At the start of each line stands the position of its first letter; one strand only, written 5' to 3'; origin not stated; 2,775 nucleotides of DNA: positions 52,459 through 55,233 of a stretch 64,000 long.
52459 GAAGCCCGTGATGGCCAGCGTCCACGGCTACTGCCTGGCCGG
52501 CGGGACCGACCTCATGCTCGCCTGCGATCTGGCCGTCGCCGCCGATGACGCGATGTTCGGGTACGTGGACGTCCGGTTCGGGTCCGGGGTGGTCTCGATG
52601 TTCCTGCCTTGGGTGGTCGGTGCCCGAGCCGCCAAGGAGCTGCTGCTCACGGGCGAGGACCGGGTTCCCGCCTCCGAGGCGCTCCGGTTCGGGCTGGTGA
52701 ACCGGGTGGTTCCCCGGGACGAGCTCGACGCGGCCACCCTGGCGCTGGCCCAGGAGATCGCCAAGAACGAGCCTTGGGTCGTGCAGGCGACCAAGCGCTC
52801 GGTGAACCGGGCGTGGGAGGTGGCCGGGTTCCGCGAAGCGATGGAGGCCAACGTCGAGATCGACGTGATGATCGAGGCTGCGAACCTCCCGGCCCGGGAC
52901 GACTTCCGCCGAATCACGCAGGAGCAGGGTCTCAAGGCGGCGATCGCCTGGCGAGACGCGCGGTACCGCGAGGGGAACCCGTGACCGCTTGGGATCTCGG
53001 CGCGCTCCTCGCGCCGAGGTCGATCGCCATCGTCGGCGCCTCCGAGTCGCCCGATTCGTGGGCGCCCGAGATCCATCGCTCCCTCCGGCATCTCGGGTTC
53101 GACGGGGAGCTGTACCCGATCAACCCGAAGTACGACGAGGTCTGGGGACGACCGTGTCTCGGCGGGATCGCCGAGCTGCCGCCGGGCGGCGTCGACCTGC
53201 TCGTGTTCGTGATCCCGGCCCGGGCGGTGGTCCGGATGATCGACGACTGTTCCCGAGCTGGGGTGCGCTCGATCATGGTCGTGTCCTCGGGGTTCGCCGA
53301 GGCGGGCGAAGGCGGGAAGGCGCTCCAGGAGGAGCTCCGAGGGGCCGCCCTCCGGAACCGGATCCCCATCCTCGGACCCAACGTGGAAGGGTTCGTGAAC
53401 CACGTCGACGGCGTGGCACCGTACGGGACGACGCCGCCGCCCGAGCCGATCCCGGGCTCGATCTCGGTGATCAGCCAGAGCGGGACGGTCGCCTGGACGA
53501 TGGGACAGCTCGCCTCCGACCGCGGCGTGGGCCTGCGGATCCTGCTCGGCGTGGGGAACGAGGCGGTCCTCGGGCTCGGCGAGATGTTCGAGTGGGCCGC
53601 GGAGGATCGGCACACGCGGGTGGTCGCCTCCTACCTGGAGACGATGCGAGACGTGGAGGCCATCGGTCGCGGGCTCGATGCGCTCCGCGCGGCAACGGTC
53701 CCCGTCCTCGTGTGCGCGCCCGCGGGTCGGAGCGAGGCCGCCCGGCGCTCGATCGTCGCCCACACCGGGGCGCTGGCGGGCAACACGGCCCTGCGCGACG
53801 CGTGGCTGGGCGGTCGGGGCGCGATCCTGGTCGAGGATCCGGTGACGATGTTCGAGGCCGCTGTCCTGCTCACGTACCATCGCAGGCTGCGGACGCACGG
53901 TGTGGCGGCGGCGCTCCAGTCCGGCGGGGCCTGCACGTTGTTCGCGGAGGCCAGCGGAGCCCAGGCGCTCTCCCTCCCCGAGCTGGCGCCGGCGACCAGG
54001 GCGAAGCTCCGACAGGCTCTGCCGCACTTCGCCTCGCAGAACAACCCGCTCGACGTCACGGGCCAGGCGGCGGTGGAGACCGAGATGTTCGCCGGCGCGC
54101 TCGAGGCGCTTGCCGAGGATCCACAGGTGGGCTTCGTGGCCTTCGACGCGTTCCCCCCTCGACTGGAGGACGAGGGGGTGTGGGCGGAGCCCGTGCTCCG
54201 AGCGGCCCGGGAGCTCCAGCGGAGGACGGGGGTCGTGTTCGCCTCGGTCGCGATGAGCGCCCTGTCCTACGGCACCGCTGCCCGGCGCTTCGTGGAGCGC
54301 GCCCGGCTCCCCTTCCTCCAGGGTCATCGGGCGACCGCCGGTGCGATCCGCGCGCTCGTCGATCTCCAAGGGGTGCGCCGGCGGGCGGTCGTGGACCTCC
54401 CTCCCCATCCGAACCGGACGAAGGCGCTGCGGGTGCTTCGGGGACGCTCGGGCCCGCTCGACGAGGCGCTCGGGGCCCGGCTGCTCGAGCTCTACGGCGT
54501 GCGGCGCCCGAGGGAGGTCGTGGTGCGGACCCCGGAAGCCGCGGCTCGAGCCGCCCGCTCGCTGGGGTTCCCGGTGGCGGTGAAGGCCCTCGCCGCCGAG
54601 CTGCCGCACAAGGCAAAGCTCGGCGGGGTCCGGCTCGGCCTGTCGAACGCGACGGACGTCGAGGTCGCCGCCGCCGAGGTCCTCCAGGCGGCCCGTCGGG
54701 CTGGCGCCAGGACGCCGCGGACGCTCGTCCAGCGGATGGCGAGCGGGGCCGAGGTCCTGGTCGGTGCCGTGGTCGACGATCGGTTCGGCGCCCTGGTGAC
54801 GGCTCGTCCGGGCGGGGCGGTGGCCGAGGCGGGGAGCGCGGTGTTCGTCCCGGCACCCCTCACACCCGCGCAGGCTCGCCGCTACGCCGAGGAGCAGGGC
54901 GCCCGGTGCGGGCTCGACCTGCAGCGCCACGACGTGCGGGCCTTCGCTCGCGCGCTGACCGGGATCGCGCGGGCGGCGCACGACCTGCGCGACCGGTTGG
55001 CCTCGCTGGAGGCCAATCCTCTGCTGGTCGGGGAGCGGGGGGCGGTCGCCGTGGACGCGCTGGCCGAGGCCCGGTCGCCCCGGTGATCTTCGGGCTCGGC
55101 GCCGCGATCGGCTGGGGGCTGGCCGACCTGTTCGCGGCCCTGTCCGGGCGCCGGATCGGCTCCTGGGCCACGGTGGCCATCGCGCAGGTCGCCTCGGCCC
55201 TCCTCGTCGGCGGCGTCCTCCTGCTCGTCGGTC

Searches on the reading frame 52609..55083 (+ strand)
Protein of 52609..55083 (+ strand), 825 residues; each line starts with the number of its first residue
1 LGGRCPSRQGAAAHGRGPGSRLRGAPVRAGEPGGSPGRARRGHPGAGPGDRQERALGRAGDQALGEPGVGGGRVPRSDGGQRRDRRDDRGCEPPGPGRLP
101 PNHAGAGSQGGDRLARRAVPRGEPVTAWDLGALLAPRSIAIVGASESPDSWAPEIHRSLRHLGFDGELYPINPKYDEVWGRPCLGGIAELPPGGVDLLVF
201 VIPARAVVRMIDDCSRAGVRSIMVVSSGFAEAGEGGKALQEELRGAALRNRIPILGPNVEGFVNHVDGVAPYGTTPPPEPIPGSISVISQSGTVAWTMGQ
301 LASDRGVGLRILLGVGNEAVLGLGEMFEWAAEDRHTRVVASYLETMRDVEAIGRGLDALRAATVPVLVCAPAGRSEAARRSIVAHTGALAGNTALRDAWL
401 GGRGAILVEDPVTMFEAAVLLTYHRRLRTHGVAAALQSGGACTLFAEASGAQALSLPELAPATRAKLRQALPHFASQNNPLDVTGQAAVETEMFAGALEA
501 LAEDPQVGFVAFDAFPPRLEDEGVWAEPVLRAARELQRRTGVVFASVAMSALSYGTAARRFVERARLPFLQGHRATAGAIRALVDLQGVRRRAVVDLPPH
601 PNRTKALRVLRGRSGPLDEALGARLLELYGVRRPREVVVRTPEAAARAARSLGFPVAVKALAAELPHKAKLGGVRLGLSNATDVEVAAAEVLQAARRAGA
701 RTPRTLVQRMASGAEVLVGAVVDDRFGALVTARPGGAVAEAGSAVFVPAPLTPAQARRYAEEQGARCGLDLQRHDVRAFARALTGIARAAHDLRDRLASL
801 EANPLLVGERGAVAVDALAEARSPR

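Call 13: search_protein_families(library=pfam, proteins=[window:52609-55083:+], max_evalue=0.001)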
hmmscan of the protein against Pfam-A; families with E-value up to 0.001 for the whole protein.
window:52609-55083:+ (825 aa): 5 families
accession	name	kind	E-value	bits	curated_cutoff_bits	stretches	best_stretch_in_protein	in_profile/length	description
PF13549.11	ATP-grasp_5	-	8.1e-36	123.9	27.6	1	610-817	3-217/221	ATP-grasp domain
PF13607.11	Succ_CoA_lig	-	1e-28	100.2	27.4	1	282-420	1-137/138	Succinyl-CoA ligase like flavodoxin domain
PF13380.12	CoA_binding_2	-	1.5e-17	64.5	22.8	1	137-258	1-109/116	CoA binding domain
PF02629.25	CoA_binding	-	1.6e-06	29.2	22.3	1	137-228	4-97/97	CoA binding domain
PF19045.5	Ligase_CoA_2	-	0.00089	19.8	23.7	0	438-491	7-60/162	Ligase-CoA domain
